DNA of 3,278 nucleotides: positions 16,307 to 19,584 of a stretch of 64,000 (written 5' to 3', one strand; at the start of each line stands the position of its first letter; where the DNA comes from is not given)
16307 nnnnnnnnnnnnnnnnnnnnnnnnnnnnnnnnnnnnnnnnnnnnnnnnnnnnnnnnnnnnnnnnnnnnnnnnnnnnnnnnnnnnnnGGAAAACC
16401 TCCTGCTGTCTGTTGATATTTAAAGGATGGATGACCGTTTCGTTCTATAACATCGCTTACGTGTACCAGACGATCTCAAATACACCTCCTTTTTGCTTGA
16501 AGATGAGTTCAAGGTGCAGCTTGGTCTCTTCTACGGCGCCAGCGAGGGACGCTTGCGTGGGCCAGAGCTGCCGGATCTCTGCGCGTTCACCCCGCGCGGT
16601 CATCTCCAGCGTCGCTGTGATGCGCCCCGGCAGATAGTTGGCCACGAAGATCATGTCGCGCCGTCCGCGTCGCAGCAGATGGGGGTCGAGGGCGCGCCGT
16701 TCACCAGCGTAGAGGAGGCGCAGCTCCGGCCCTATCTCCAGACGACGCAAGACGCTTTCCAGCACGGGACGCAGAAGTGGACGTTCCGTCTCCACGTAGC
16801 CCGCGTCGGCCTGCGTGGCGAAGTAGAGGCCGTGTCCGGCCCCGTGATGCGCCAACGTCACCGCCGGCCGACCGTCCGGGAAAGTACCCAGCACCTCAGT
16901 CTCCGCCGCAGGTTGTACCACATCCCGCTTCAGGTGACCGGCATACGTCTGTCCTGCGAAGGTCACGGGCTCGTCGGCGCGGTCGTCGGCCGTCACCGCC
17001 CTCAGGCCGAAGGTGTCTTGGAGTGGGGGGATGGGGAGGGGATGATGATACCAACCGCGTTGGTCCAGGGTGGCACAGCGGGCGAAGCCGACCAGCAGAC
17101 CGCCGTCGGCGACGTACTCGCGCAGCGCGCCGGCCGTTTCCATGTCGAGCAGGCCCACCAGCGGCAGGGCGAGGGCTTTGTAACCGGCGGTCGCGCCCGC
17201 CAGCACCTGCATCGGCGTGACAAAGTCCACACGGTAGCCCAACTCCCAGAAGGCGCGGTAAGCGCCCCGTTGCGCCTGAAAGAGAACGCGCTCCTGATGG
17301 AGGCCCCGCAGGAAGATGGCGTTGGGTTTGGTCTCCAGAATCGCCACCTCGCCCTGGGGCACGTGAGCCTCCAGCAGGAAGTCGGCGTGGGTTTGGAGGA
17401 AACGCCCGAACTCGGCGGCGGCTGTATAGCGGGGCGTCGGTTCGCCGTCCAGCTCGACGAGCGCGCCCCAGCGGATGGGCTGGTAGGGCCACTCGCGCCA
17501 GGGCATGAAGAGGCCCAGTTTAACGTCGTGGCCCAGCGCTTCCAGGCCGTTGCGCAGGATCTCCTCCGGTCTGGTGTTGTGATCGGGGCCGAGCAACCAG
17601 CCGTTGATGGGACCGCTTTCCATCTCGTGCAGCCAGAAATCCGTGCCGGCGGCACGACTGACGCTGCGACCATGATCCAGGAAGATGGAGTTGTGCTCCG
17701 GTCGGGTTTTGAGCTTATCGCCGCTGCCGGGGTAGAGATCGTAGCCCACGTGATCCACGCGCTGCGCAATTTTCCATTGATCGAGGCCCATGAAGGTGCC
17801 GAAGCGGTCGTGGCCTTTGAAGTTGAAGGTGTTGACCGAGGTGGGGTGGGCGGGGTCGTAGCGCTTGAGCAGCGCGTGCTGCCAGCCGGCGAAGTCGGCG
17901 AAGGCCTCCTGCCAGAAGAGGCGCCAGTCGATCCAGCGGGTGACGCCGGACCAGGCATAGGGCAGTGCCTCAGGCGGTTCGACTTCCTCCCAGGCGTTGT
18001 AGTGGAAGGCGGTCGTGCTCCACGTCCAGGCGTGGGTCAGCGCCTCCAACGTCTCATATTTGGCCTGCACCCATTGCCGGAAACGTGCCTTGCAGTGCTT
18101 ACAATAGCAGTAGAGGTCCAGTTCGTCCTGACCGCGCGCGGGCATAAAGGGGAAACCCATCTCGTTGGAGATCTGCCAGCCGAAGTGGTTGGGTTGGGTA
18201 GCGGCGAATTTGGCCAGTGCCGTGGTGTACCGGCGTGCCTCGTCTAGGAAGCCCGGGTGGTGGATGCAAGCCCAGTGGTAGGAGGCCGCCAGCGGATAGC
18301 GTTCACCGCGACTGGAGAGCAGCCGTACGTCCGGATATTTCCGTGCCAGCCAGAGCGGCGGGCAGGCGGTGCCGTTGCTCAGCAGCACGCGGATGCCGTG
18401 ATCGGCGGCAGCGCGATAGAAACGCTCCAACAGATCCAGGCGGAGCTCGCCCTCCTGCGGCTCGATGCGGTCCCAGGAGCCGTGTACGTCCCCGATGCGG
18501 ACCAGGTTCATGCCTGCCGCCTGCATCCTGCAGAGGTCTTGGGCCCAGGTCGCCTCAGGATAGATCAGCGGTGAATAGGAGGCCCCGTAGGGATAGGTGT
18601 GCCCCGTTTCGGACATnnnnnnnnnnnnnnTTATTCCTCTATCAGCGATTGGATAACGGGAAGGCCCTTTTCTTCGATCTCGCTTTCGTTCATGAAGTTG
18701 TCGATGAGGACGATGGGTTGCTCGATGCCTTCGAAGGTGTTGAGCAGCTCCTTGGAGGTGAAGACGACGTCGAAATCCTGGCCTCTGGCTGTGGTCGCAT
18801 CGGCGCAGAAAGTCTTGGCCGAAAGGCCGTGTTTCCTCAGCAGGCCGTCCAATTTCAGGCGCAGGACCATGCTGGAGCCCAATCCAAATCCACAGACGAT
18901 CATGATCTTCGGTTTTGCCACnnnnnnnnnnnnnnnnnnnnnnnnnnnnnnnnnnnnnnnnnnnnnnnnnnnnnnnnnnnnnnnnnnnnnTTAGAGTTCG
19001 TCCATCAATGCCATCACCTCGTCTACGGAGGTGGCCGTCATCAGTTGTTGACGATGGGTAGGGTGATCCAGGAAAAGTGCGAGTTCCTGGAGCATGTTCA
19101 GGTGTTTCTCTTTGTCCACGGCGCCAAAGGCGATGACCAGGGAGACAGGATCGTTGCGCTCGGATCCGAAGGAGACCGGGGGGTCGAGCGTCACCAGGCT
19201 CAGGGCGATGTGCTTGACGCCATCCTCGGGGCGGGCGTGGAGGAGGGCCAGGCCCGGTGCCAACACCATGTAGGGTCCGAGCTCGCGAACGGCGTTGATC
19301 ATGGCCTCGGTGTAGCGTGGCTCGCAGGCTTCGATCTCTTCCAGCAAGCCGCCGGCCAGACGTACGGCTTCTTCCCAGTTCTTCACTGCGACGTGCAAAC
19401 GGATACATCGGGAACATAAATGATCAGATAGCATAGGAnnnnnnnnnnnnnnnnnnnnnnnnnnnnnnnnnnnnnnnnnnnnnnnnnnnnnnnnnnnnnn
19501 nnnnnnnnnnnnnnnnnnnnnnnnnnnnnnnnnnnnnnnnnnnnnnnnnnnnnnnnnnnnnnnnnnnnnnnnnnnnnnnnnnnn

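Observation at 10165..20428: Nine-gene PTS-linked operon combining GH42, AraA/FucI-like isomerase, ketose-3-epimerase-like TIM barrel, Dak-family kinase and HAD phosphatase: candidate undescribed galactoside/rare-ketose catabolic route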

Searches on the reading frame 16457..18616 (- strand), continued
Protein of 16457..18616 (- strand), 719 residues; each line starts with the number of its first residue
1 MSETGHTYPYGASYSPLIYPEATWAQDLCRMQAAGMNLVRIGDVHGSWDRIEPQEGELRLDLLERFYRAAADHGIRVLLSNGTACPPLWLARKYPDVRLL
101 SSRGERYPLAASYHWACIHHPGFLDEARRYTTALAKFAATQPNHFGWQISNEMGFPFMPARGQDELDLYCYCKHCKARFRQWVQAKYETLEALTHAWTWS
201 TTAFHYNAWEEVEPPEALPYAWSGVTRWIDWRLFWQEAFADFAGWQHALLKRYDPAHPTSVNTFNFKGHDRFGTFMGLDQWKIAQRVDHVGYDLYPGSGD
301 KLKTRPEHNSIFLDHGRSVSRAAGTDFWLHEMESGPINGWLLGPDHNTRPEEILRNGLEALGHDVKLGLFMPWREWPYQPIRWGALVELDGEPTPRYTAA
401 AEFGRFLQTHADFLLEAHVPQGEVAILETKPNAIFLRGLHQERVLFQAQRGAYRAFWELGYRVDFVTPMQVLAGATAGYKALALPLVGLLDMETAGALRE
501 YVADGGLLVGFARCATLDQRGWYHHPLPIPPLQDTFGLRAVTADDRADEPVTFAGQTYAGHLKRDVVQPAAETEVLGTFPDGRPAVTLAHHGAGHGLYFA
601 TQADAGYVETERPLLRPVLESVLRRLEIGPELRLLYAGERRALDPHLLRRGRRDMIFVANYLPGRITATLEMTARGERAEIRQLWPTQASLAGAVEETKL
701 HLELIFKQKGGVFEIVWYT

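Call 46: search_solved_structures(query=window:16457-18616:-, max_evalue=1e-33, show_alignments=5)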
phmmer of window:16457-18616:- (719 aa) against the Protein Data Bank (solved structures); distinct sequences matched with E-value up to 1e-33: 7.
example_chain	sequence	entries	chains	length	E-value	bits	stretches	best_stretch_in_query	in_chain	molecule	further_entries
8ibr_A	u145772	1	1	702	3e-38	134.9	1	10-603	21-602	Beta-galactosidase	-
8ibt_A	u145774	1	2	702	7.7e-38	133.6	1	10-603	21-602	Beta-galactosidase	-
8ibs_A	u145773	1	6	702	6.5e-37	130.6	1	10-603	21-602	Beta-galactosidase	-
1kwg_A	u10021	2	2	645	3.1e-36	128.3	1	11-548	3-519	BETA-GALACTOSIDASE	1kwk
4oif_A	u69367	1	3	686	1.4e-34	122.8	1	26-663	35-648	Beta-galactosidase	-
9ta3_A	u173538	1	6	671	4.2e-34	121.2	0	7-627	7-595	Beta-galactosidase LacZ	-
5dfa_A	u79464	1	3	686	7.6e-34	120.4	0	26-663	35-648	Beta-galactosidase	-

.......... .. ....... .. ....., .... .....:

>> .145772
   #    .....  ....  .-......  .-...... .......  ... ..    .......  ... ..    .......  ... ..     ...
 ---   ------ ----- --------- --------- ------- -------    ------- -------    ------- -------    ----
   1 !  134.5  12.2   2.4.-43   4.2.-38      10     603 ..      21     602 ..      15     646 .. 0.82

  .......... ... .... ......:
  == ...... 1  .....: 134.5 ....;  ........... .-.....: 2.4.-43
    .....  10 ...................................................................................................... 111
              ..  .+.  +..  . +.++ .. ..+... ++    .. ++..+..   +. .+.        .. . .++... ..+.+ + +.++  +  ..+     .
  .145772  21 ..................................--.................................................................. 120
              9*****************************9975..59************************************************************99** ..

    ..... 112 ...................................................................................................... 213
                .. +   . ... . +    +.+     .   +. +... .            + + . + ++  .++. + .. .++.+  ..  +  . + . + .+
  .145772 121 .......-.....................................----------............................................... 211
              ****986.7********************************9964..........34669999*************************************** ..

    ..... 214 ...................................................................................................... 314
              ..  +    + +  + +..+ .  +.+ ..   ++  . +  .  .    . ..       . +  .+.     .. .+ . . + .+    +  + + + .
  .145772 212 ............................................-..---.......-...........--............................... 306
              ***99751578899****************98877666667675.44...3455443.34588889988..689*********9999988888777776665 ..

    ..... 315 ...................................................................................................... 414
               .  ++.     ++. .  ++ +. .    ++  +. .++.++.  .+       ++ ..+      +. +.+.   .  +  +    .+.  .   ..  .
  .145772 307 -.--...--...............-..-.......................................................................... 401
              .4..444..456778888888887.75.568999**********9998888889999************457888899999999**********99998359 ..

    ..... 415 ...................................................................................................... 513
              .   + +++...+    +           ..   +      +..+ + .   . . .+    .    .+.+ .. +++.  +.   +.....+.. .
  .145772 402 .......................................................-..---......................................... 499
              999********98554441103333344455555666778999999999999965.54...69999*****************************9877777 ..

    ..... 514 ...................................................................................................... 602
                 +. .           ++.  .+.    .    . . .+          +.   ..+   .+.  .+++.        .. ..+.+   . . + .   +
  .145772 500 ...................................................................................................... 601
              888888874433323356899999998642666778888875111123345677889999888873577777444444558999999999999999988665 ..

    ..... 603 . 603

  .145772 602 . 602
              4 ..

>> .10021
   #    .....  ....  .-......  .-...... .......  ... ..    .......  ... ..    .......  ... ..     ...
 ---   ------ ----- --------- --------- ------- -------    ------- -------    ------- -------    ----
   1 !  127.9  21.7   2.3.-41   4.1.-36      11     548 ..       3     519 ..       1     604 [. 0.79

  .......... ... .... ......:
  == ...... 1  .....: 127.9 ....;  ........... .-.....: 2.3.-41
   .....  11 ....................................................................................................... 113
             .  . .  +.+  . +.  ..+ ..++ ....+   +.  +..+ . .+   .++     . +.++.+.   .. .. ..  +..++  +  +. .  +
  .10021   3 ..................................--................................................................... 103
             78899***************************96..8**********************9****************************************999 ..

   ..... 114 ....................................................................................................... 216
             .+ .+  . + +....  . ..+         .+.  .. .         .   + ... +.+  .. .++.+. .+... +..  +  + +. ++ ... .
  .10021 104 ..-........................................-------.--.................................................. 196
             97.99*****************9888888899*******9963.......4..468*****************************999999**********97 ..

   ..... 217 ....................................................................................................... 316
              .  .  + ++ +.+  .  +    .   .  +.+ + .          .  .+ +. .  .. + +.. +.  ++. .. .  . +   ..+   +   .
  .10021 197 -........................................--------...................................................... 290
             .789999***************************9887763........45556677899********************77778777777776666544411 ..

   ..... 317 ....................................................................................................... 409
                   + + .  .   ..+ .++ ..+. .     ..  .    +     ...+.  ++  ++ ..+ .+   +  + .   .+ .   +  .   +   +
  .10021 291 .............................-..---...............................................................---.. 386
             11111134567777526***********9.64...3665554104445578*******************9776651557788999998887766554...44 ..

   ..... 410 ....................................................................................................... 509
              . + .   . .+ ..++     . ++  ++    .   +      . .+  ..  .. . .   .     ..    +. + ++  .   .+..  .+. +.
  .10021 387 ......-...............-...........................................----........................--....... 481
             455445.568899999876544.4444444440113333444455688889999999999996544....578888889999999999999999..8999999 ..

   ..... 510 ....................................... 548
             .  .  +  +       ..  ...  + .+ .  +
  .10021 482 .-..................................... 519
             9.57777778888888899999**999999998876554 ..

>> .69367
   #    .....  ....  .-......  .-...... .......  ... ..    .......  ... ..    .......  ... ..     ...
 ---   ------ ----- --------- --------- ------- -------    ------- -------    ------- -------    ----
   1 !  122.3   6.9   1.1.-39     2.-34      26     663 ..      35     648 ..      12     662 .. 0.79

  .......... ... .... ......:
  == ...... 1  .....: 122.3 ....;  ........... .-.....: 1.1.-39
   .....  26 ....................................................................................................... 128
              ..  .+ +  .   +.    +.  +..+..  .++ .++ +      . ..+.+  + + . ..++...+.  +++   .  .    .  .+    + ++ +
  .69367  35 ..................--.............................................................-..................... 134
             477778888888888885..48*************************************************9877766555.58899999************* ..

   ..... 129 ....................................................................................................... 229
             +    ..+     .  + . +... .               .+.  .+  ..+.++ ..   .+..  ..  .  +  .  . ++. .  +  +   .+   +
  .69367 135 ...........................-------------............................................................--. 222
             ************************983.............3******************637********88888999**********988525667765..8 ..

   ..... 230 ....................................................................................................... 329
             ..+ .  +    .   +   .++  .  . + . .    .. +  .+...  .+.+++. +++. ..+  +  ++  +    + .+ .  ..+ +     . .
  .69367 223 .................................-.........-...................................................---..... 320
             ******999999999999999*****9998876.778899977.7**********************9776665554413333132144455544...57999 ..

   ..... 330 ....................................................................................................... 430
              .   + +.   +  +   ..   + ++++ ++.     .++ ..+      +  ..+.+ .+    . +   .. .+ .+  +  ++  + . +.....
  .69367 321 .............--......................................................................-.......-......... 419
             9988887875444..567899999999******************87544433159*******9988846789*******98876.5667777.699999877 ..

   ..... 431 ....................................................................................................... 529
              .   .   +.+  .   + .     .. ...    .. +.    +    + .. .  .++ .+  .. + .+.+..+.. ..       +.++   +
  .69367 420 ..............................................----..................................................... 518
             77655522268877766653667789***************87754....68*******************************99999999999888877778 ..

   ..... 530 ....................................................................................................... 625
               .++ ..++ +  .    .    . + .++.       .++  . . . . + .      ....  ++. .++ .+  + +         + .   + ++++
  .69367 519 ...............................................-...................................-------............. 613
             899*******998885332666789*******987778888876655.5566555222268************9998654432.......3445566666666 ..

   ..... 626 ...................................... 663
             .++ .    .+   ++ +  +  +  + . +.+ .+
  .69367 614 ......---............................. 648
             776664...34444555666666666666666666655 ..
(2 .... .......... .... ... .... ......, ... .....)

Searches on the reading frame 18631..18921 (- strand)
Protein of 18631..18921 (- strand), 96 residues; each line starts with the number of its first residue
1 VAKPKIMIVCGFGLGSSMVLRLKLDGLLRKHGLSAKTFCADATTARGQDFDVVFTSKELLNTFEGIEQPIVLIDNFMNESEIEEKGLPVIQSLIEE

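Call 6: search_protein_families(library=pfam, proteins=[window:18631-18921:-], max_evalue=0.01)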
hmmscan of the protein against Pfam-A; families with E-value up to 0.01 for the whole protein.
window:18631-18921:- (96 aa): 1 family
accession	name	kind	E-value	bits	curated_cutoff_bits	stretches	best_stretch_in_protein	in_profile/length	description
PF02302.22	PTS_IIB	-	3.4e-09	37.7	23.6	1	5-84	1-86/90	PTS system, Lactose/Cellobiose specific IIB subunit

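Call 7: search_protein_families(library=ncbifam, proteins=[window:18631-18921:-], max_evalue=0.01)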
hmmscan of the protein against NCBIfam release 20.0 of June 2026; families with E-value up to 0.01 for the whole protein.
window:18631-18921:- (96 aa): 2 families
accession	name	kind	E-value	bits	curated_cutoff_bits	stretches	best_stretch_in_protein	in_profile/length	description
NF007094.0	PRK09548.1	equivalog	7.3e-10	37.9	687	1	4-91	503-593/598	PTS ascorbate-specific subunit IIBC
NF007586.0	PRK10222.1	equivalog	0.00013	21.9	138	1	5-36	4-35/101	PTS ascorbate transporter subunit IIB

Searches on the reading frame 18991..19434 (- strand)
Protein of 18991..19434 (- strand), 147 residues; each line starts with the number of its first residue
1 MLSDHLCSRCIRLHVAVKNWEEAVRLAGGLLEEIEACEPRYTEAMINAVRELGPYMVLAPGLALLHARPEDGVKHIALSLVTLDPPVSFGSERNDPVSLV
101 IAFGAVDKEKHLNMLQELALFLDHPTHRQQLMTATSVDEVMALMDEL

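Call 6: search_protein_families(library=pfam, proteins=[window:18991-19434:-], max_evalue=0.01)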
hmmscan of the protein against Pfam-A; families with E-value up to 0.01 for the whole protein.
window:18991-19434:- (147 aa): 1 family
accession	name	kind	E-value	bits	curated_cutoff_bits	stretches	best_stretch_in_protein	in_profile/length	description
PF00359.27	PTS_EIIA_2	-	1e-29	103.8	27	1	8-145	5-142/144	Phosphoenolpyruvate-dependent sugar phosphotransferase system, EIIA 2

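Call 7: search_protein_families(library=ncbifam, proteins=[window:18991-19434:-], max_evalue=0.01)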
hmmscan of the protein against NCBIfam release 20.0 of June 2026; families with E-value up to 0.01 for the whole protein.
window:18991-19434:- (147 aa): 9 families
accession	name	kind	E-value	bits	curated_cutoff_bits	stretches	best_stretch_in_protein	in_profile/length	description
NF007694.0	PRK10372.1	equivalog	1.7e-32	112.7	187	1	8-146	10-149/154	PTS ascorbate transporter subunit IIA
NF007358.0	PRK09854.1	equivalog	1.1e-19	71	192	1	2-141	3-141/147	PTS mannitol transporter subunit IIA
NF011663.0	PRK15083.1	subfamily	1.3e-10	40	589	1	9-145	500-635/639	PTS mannitol transporter subunit IICBA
TIGR01419.1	nitro_reg_IIA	equivalog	5.4e-07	29.6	138.7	1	60-146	60-145/145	PTS IIA-like nitrogen regulatory protein PtsN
TIGR00848.1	fruA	subfamily_domain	1.4e-05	25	103.5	1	60-131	56-129/129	fructose PTS transporter subunit IIA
NF008319.0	PRK11109.1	equivalog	4.3e-05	23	302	1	7-144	5-139/376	fused PTS fructose transporter subunit IIA/HPr protein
NF007293.0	PRK09765.1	equivalog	6.9e-05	21.5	763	1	10-146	12-151/639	PTS 2-O-a-mannosyl-D-glycerate transporter subunit IIABC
NF008145.0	PRK10896.1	equivalog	0.00025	20.8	221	1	56-145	63-154/161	PTS IIA-like nitrogen regulatory protein PtsN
NF010351.0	PRK13779.1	equivalog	0.0018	17.2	766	1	6-144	4-139/503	bifunctional PTS system fructose-specific transporter subunit IIA/HPr protein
